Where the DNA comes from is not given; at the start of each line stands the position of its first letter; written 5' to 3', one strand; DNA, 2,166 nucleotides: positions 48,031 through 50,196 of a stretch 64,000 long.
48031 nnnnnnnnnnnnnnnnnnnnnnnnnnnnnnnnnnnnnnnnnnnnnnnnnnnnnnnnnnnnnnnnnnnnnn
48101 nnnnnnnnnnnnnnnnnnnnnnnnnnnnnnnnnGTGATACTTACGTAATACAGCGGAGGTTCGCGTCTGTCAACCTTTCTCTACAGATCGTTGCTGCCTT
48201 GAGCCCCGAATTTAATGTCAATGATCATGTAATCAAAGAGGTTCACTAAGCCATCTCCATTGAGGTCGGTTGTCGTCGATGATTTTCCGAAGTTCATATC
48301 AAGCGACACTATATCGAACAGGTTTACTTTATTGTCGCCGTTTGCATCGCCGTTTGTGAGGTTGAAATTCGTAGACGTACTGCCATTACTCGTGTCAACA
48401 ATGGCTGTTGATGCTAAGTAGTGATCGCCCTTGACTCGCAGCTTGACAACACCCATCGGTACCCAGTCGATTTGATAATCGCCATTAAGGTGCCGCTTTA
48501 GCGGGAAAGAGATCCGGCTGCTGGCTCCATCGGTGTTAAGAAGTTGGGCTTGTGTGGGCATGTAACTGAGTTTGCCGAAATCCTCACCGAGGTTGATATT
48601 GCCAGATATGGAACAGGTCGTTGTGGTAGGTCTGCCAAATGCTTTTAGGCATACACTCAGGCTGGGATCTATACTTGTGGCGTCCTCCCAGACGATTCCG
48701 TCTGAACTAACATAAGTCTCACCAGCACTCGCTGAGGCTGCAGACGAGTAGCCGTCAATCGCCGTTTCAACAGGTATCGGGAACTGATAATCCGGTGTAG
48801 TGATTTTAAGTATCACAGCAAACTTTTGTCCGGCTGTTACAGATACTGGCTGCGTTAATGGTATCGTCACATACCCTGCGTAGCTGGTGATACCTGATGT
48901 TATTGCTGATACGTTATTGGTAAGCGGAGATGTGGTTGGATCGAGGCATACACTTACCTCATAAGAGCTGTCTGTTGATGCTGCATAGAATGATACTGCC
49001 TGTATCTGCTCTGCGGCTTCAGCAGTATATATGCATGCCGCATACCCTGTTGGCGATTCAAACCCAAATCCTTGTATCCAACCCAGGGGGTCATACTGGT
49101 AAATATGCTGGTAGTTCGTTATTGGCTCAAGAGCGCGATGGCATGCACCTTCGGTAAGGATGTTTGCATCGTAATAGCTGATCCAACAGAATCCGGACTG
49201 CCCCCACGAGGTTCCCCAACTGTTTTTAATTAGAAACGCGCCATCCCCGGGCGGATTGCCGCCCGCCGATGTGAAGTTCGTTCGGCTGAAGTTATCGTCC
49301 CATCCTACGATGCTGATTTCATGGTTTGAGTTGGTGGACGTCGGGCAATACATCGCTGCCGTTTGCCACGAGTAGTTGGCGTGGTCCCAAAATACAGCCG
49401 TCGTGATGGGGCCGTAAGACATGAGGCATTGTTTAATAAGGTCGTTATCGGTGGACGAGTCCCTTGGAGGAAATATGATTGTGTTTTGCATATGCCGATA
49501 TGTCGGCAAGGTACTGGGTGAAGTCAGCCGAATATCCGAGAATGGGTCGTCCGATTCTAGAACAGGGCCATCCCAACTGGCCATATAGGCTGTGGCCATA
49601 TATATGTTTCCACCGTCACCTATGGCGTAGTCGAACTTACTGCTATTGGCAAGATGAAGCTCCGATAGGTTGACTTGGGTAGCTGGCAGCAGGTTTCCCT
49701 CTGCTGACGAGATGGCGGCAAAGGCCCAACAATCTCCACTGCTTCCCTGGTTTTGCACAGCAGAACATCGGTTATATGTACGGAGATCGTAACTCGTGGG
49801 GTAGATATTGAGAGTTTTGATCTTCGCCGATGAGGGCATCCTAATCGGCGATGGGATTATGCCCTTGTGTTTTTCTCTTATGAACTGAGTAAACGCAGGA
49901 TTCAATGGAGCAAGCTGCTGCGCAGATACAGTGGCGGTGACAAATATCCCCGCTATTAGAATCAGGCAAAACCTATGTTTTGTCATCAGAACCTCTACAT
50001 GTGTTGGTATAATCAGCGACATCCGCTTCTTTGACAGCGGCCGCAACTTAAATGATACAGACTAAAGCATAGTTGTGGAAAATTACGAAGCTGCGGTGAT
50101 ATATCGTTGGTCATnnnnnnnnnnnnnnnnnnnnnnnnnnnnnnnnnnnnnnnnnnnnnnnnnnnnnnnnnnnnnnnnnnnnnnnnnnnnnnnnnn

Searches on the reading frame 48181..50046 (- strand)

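Call 42: search_protein_families(library=pfam, proteins=[window:48181-50046:-], max_evalue=0.001)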
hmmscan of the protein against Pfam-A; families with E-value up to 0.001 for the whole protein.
window:48181-50046:- (621 aa): 3 families
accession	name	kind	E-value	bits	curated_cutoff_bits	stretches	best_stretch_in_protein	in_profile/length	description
PF18560.7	Lectin_like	-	1.7e-49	168.4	27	1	315-470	1-155/156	Lectin like domain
PF00112.29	Peptidase_C1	-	9e-25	88.5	20.7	1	83-291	2-204/220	Papain family cysteine protease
PF13313.11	DUF4082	-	0.00046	20.6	28.4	1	342-421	23-98/143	Domain of unknown function (DUF4082)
